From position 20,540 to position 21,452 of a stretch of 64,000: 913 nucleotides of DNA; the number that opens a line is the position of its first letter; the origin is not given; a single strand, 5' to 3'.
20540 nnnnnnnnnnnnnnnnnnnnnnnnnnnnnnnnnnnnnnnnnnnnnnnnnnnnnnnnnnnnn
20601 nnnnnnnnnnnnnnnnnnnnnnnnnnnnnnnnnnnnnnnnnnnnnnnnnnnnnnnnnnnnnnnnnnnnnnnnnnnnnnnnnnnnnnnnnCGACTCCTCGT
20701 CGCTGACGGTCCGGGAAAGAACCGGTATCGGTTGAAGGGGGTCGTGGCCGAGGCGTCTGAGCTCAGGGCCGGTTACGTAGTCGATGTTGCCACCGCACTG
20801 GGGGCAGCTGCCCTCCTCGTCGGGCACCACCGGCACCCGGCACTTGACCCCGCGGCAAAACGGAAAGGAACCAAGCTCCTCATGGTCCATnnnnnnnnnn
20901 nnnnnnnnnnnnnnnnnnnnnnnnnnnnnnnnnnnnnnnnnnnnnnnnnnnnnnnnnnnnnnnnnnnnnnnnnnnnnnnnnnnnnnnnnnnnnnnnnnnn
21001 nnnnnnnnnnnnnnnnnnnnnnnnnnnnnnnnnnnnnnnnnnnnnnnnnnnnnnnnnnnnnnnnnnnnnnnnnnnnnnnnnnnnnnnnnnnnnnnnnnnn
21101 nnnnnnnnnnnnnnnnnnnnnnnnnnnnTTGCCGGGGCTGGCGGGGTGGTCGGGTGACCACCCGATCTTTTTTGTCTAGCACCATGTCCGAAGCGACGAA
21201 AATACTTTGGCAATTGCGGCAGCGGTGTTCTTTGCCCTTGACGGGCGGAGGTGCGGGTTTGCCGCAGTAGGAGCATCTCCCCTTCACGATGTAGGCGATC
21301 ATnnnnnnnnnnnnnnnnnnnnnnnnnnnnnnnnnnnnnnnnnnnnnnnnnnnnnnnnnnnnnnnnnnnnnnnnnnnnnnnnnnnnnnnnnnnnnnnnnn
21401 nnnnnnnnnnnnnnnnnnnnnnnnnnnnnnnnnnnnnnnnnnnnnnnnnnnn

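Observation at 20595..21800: Three independently transcribed small Cys-rich proteins, each with its own sigma70 promoter, strong SD and terminator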

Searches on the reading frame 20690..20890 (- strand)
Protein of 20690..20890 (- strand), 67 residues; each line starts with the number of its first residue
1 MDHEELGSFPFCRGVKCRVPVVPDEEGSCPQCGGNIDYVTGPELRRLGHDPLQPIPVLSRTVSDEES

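Call 5: search_protein_families(library=pfam, proteins=[window:20690-20890:-], max_evalue=10)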
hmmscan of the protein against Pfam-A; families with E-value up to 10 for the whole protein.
seq(67 aa): 2 families
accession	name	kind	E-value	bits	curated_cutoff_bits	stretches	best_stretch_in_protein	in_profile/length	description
PF24460.1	DUF7575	-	0.056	13.2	28.5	1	25-37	2-14/28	Domain of unknown function (DUF7575)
PF23455.1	DUF7129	-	0.13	12.5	30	1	17-36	17-37/45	Domain of unknown function (DUF7129)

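Call 13: find_encoding_contigs(protein=window:20690-20890:-, flank=5000, max_places=6)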
Protein seq(67 aa) (67 aa): 3 contigs read that carry it; 1 place shown.
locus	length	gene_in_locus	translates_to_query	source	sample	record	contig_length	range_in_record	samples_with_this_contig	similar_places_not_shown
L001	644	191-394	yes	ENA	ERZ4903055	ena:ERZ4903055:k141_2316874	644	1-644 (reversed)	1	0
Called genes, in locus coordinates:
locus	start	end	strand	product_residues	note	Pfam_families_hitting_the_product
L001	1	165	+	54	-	?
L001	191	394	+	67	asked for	-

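Call 16: find_homologous_proteins(query=window:20690-20890:-, max_evalue=1)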
Query seq(67 aa) (67 aa): 2 proteins with E <= 1 among 2 candidates.
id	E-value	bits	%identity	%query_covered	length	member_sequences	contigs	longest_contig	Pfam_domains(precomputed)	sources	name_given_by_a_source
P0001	2.3e-39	150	99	100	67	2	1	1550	-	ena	-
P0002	5.3e-15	73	73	70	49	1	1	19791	-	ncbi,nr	ncbi:MAG: hypothetical protein Q7S23_04670 [bacterium]|nr:hypothetical protein [bacterium]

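Call 19: find_encoding_contigs(protein=P0002, flank=10000, max_places=6)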
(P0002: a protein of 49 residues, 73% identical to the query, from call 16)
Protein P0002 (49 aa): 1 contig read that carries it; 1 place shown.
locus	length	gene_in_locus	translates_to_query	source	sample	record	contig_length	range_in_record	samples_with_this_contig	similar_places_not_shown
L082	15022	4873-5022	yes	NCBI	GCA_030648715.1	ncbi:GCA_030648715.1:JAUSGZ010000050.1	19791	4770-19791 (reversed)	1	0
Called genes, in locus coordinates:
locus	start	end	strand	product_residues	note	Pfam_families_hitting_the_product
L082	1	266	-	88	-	PF00133:tRNA-synt_1 (weak), PF09334:tRNA-synt_1g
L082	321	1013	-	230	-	PF00590:TP_methylase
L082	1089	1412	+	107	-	PF00892:EamA (weak), PF00893:Multi_Drug_Res (weak)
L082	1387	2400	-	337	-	PF06500:FrsA-like (weak), PF20434:BD-FAE, PF00561:Abhydrolase_1, PF12146:Hydrolase_4, PF12697:Abhydrolase_6, PF01738:DLH, PF00326:Peptidase_S9, PF07859:Abhydrolase_3, +3 more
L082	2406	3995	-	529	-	PF01541:GIY-YIG, PF27096:UvrC_M, PF22920:UvrC_RNaseH, PF08459:UvrC_RNaseH_dom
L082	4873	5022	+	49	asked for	-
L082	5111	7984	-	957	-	PF00005:ABC_tran (faint), PF02463:SMC_N (faint), PF03193:RsgA_GTPase (faint), PF13191:AAA_16 (faint), PF13555:AAA_29 (faint), PF17760:UvrA_inter, PF17755:UvrA_DNA-bind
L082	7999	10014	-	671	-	PF00270:DEAD (faint), PF04851:ResIII (weak), PF17757:UvrB_inter, PF27431:UvrB_3rd, PF00271:Helicase_C, PF12344:UvrB, PF02151:UVR (weak)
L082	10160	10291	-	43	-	-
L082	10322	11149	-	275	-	PF13473:Cupredoxin_1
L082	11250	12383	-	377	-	PF00578:AhpC-TSA, PF08534:Redoxin, PF13905:Thioredoxin_8 (weak), PF17991:Thioredoxin_10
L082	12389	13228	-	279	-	PF02683:DsbD_TM, PF13386:DsbD_2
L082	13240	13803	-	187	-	PF00085:Thioredoxin (weak), PF13098:Thioredoxin_2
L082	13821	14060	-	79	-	PF00462:Glutaredoxin, PF13417:GST_N_3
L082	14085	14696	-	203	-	PF00081:Sod_Fe_N, PF02777:Sod_Fe_C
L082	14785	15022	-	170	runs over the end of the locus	PF01965:DJ-1_PfpI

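Call 20: find_encoding_contigs(protein=P0001, flank=10000, max_places=6)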
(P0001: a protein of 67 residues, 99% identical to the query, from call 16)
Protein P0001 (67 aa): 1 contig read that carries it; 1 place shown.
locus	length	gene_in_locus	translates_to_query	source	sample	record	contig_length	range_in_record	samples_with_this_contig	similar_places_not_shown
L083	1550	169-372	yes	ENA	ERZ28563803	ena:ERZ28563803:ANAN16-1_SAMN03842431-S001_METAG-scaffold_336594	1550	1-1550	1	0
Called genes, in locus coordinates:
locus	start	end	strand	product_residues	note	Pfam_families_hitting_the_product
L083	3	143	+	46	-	?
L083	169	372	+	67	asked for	-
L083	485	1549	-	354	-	?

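Call 28: find_related_loci(query=A2, collection=metagenome_contigs, flank=4000)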
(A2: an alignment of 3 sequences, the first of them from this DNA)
Query A2 (67 aa) in metagenome_contigs; peptide patterns used: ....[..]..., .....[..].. (x = any residue, [..] = any of these).
536 stretches matched a pattern, but none encodes a relative of the query by tblastn (E <= 1e-3).

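Call 43: predict_structure(alignment_id=A5)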
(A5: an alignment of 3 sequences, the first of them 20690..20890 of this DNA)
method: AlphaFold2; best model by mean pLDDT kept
length: 67 residues; sequences in the alignment: 3
mean_pLDDT: 77.8   pTM: 0.59
mean pLDDT of the five models: 77.8, 68.6, 68.3, 54.7, 49.2
residues with pLDDT >= 90: 6; 70-90: 44; 50-70: 13; < 50: 4
segments of 3 or more residues with pLDDT < 50: none
pLDDT, mean of each block of 10 residues (from residue 1): 70 84 86 88 88 71 49
secondary structure, 60 per line:
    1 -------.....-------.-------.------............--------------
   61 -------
elements in order: E8-12 E35-40 H41-46

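Call 44: search_protein_representatives(alignment_id=A5)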
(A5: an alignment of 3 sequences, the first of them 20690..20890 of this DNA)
Query: 3 sequences, 67 profile positions. Proteins with E-value up to 0.001 (for the whole library): 15; up to 1e-10: 2; up to 1e-30: 0. The best 15 are listed.
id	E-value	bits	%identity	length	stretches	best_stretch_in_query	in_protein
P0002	3.1e-25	103.8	-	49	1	21-67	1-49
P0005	1.7e-20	88.6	-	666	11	5-24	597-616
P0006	1.0e-08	50.8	-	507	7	47-67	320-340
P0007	6.4e-08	48.3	-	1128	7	37-55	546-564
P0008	2.8e-07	46.2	-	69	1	9-46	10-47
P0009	1.6e-06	43.8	-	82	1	9-50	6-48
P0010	1.7e-06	43.8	-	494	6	30-50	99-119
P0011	2.2e-06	43.4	-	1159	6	37-54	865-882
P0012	2.3e-06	43.3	-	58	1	2-54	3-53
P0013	2.6e-06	43.2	-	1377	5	33-50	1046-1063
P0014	2.6e-06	43.1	-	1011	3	2-26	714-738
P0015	2.7e-05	39.9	-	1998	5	4-43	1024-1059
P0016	4.1e-04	36.1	-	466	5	23-39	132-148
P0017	6.3e-04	35.5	-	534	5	37-52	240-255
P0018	8.8e-04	35.0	-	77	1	10-49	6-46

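Call 47: find_encoding_contigs(protein=P0008, flank=4000, max_places=4)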
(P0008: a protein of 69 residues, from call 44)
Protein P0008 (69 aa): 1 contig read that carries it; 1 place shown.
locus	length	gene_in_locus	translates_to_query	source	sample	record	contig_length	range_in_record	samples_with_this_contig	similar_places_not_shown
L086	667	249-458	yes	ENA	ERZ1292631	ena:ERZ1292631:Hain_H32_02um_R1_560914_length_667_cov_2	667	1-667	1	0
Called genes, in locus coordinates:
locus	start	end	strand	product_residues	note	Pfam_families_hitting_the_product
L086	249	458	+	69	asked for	-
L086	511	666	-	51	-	?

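Call 48: find_encoding_contigs(protein=P0009, flank=4000, max_places=4)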
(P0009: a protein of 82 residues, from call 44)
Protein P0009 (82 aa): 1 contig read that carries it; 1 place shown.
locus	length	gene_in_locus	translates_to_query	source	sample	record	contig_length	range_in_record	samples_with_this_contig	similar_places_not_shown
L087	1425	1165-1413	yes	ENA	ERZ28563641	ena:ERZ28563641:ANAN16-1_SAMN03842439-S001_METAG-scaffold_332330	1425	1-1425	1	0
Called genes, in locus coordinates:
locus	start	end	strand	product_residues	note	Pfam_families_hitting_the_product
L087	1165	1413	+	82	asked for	-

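Call 51: find_encoding_contigs(protein=P0012, flank=4000, max_places=4)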
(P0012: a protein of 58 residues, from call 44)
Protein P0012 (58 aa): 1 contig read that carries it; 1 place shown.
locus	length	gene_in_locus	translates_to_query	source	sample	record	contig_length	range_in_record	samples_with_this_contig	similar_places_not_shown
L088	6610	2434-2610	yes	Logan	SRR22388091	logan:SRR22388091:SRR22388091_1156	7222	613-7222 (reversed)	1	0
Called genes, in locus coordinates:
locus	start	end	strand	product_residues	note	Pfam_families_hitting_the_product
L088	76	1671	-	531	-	PF01541:GIY-YIG, PF27096:UvrC_M, PF22920:UvrC_RNaseH, PF08459:UvrC_RNaseH_dom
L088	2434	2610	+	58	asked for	-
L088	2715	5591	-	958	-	PF00005:ABC_tran (faint), PF02463:SMC_N (faint), PF03193:RsgA_GTPase (faint), PF13175:AAA_15 (faint), PF13191:AAA_16 (faint), PF13476:AAA_23 (faint), PF17760:UvrA_inter, PF17755:UvrA_DNA-bind, +1 more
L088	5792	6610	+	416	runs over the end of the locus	PF00675:Peptidase_M16, PF05193:Peptidase_M16_C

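Call 52: find_encoding_contigs(protein=P0018, flank=4000, max_places=4)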
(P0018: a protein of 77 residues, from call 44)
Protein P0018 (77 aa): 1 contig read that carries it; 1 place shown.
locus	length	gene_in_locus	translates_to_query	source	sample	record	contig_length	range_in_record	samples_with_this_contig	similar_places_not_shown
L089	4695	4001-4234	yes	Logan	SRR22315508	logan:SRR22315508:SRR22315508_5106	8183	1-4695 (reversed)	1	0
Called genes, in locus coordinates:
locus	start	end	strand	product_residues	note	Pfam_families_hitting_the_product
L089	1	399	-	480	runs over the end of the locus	PF09334:tRNA-synt_1g, PF00133:tRNA-synt_1, PF01406:tRNA-synt_1e (weak)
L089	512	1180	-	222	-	PF00590:TP_methylase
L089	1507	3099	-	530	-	PF01541:GIY-YIG, PF27096:UvrC_M, PF22920:UvrC_RNaseH, PF08459:UvrC_RNaseH_dom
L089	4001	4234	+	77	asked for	-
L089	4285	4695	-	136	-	?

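Call 58: fold_search(model_id=the predicted structure, library=pdb)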
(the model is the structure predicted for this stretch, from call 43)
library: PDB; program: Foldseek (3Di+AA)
matches with E <= 10: 71; with E <= 0.001: 0
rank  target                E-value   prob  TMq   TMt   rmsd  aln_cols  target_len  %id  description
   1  9f29_B                1.6e-01  0.38  0.38  0.03  14.9        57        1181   28  Pyrococcus abyssi PolD in complex with Rpa2 winged-helix domain class 1 (composite map) (released 2024-12-04)
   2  9f2a_B                1.9e-01  0.33  0.40  0.03  15.0        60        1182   27  Pyrococcus abyssi PolD in complex with Rpa2 winged-helix domain class 2 (composite map) (released 2024-12-04)
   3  1zin                  2.9e-01  0.54  0.36  0.12   2.4        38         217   26  ADENYLATE KINASE WITH BOUND AP5A (released 1997-06-16)
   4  4qbi_B                3.6e-01  0.47  0.37  0.13   2.3        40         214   30  Crystal structure of a stable adenylate kinase variant AKlse6 (released 2014-06-25)
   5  5g3y                  5.1e-01  0.35  0.40  0.15   4.8        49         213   22  Crystal structure of adenylate kinase ancestor 1 with Zn and ADP bound (released 2016-12-28)
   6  4qbh_B                5.5e-01  0.41  0.35  0.12   2.1        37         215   27  Crystal structure of a stable adenylate kinase variant AKlse5 (released 2014-06-25)
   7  6skf_Az               8.4e-01  0.04  0.20  0.23   9.3        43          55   28  Cryo-EM Structure of T. kodakarensis 70S ribosome (released 2020-07-29)
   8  2eu8_A                1.1e+00  0.23  0.35  0.12   2.4        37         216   22  Crystal structure of a thermostable mutant of Bacillus subtilis Adenylate Kinase (Q199R) (released 2006-06-27)
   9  2oo7_A                1.1e+00  0.15  0.31  0.12   2.9        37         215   22  Crystal structure of a thermostable mutant of Bacillus subtilis Adenylate Kinase (T179I/Q199R) (released 2008-02-05)
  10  2ori_A                1.2e+00  0.21  0.35  0.12   2.4        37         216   22  Crystal structure of a thermostable mutant of Bacillus subtilis Adenylate Kinase (A193V/Q199R/) (released 2008-01-15)
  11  2qaj_A                1.3e+00  0.16  0.32  0.12   2.8        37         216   22  Crystal structure of a thermostable mutant of Bacillus subtilis Adenylate Kinase (Q199R/G213E) (released 2008-04-29)
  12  9pd3_N                1.8e+00  0.10  0.33  0.15   3.3        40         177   22  NER dual incision complex - DuIS (released 2026-02-18)
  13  3irb_A                1.8e+00  0.09  0.29  0.17   3.8        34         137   26  Crystal structure of protein with unknown function from DUF35 family (13815350) from SULFOLOBUS SOLFATARICUS at 1.80 A (released 2009-09-01)
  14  2oo7_B                1.9e+00  0.16  0.35  0.12   2.4        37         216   22  Crystal structure of a thermostable mutant of Bacillus subtilis Adenylate Kinase (T179I/Q199R) (released 2008-02-05)
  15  2xb4                  2.2e+00  0.18  0.36  0.12   2.5        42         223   19  Crystal structures of zinc containing Adenylate kinase from Desulfovibrio gigas (released 2010-09-22)
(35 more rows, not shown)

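Call 67: search_solved_structures(query=A8, max_evalue=10)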
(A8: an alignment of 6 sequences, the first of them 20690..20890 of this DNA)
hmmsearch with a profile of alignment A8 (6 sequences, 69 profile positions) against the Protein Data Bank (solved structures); distinct sequences matched with E-value up to 10: 18.
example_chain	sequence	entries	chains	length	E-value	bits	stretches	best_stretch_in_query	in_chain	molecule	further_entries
7d55_A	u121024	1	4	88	0.011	18.7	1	8-27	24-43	Putative N-acetylmuramoyl-L-alanine amidase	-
7q52_AAA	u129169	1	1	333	0.14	15.1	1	20-37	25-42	Serine/threonine-protein kinase PknG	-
4y0x_A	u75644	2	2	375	0.19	14.7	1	20-37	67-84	Serine/threonine-protein kinase PknG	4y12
5k2m_E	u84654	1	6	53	0.19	14.7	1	28-42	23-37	Probable lysine biosynthesis protein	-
9fny_A1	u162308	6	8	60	0.39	13.7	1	5-36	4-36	RNA-binding protein | Zn-ribbon RNA-binding protein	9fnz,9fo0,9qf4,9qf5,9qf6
6seh_C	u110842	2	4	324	0.39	13.7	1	26-58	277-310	Structure-specific endonuclease subunit SLX1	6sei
3wwl_A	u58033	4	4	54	0.43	13.5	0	27-37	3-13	Alpha-aminoadipate carrier protein LysW | OrfF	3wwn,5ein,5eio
6g81_A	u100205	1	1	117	0.44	13.5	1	12-51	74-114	Hydrogenase maturation factor HypA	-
2kdx_A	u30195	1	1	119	0.45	13.5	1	12-51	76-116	Hydrogenase/urease nickel incorporation protein hypA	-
2pzi_A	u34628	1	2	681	1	12.3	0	20-37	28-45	Probable serine/threonine-protein kinase pknG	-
1adx_A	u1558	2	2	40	1.1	12.3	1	11-36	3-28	THROMBOMODULIN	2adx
9nl2_A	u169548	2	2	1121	1.2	12.1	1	11-52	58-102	R2 retrotransposon protein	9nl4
1l8d_A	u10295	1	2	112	1.9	11.5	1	25-37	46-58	DNA double-strand break repair rad50 ATPase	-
7sh1_A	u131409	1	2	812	2.2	11.3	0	22-35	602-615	Excinuclease ABC subunit UvrA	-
6zff_A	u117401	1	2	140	2.5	11.1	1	25-37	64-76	DNA double-strand break repair Rad50 ATPase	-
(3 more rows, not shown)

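Call 98: search_protein_families(library=ncbifam, proteins=[window:20690-20890:-], max_evalue=1)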
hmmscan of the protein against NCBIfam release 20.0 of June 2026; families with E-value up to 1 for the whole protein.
seq(67 aa): 1 family
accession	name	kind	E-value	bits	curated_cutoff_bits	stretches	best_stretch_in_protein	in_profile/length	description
NF033497.1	rubre_like_arch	subfamily_domain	0.012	15.4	32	1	20-35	9-25/34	rubrerythrin-like domain-containing protein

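Call 99: search_protein_families(library=padloc, proteins=[window:20690-20890:-], max_evalue=1)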
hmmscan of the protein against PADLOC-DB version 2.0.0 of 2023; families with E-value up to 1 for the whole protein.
seq(67 aa): 0 families

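Call 100: search_protein_families(library=phrogs, proteins=[window:20690-20890:-], max_evalue=1)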
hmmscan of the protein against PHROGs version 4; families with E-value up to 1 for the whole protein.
seq(67 aa): 2 families
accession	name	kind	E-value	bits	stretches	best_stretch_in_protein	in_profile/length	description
phrog_31974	-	unknown function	0.045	14.8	1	23-40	83-100/141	-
phrog_5389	-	integration and excision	0.14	12.9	1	24-40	121-137/217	transposase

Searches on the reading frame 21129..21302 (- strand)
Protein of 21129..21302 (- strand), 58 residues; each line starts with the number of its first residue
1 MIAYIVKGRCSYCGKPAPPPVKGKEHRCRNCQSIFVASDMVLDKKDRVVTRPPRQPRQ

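Call 5: search_protein_families(library=pfam, proteins=[window:21129-21302:-], max_evalue=10)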
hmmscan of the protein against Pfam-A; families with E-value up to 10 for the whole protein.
seq(58 aa): 6 families
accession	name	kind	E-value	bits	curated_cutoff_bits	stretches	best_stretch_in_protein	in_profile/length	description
PF13248.11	Zn_ribbon_3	-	0.024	14.5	27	1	9-16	4-11/26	zinc-ribbon domain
PF13717.11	Zn_ribbon_4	-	0.03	14.7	30.3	1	21-35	21-35/36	zinc-ribbon domain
PF24292.1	DUF7479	-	0.14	12.7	27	1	24-44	29-49/60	Domain of unknown function (DUF7479)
PF06750.18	A24_N_bact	-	0.34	11.4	23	1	5-18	50-63/84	Bacterial Peptidase A24 N-terminal domain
PF13719.11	Zn_ribbon_5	-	0.46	10.7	29.3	1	22-37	22-37/37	zinc-ribbon domain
PF14116.11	YyzF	-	1.1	9.7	27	1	8-17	34-43/48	YyzF-like protein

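Call 17: find_homologous_proteins(query=window:21129-21302:-, max_evalue=1)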
Query seq(58 aa) (58 aa): 1 proteins with E <= 1 among 1 candidates.
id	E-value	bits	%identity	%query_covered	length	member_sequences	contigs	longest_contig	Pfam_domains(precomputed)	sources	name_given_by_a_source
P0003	4.0e-33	129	100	100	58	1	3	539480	-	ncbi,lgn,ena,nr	ncbi:MAG: hypothetical protein G01um101431_34 [Parcubacteria group bacterium Gr01-1014_31]|nr:MAG: h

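Call 98: search_protein_families(library=ncbifam, proteins=[window:21129-21302:-], max_evalue=1)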
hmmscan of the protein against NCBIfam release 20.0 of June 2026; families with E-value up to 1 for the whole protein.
seq(58 aa): 2 families
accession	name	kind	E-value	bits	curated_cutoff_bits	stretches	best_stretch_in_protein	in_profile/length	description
NF001608.0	PRK00398.1-6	equivalog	0.056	13.3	84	1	25-38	3-16/46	DNA-directed RNA polymerase subunit P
TIGR04385.1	B12_rSAM_cofa1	equivalog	0.094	11.9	450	1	8-51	203-244/438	B12 lower ligand biosynthesis radical SAM protein BzaD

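Call 99: search_protein_families(library=padloc, proteins=[window:21129-21302:-], max_evalue=1)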
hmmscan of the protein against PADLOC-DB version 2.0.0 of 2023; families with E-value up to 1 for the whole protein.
seq(58 aa): 1 family
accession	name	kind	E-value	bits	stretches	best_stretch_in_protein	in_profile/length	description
PDLC01293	Cas10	-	0.022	11.6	1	7-52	342-386/577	CAS-III; effector_LS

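Call 100: search_protein_families(library=phrogs, proteins=[window:21129-21302:-], max_evalue=1)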
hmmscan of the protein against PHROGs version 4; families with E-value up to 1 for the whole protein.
seq(58 aa): 3 families
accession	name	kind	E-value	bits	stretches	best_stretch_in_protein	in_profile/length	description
phrog_54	-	other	0.012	16.9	1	8-35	34-64/75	DksA-like zinc-finger protein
phrog_31283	-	unknown function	0.23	12.2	1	9-48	7-46/207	-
phrog_1305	-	DNA, RNA and nucleotide metabolism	0.26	11.6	0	5-43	14-67/226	DNA binding protein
